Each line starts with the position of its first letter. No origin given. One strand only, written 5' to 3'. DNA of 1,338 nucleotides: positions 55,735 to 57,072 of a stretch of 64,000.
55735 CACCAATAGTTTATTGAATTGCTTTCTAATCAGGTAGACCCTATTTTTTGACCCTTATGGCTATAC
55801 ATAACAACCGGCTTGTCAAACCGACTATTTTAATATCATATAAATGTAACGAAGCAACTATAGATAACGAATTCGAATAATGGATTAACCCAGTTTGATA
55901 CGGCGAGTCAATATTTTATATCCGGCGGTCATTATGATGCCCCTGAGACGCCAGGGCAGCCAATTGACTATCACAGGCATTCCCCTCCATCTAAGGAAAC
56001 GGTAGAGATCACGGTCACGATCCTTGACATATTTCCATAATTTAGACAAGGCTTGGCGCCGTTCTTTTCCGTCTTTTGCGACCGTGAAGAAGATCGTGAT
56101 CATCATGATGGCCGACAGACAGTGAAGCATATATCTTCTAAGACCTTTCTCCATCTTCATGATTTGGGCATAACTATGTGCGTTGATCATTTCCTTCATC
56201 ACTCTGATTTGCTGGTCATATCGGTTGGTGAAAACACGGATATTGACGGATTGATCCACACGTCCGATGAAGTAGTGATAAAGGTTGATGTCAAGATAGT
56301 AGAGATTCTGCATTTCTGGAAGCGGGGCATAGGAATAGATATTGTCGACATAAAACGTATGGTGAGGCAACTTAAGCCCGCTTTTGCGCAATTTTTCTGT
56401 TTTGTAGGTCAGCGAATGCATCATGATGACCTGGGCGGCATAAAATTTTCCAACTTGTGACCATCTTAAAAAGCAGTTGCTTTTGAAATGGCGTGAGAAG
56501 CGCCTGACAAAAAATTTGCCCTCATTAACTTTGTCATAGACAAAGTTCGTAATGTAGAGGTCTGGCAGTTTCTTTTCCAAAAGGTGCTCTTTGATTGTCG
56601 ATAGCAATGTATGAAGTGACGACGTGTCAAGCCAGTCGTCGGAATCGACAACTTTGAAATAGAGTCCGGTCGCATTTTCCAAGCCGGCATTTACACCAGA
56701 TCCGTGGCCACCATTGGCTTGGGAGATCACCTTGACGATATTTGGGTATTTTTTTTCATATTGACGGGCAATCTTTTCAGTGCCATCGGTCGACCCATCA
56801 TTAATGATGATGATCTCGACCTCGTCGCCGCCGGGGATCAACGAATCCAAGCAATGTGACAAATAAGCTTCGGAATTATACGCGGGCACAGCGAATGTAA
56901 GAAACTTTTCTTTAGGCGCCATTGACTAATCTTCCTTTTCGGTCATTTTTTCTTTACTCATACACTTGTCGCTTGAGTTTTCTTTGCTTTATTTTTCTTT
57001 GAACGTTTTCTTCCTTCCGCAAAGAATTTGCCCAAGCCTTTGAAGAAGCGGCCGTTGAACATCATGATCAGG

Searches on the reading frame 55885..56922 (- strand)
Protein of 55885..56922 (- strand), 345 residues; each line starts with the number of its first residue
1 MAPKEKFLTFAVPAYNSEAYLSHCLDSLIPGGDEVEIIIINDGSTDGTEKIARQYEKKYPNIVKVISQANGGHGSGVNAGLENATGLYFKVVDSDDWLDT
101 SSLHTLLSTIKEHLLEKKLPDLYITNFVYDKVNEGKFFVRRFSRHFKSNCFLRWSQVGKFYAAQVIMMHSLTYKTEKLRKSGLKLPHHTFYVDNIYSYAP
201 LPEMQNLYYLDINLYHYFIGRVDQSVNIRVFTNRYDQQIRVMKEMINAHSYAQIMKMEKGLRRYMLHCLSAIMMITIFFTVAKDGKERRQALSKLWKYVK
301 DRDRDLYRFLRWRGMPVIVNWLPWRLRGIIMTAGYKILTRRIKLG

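Call 18: search_protein_families(library=pfam, proteins=[window:55885-56922:-], max_evalue=0.001)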
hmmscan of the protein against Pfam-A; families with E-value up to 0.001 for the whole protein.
window:55885-56922:- (345 aa): 3 families
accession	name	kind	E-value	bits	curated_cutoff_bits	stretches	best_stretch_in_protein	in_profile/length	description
PF00535.33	Glycos_transf_2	-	3.8e-27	95.7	23.3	1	10-113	2-106/168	Glycosyl transferase family 2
PF13641.12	Glyco_tranf_2_3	-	5.1e-11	43.5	27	1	8-111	3-112/230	Glycosyltransferase like family 2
PF10111.15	Glyco_tranf_2_2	-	5.9e-05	23.1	27.3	1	33-153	28-148/276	Glycosyltransferase like family 2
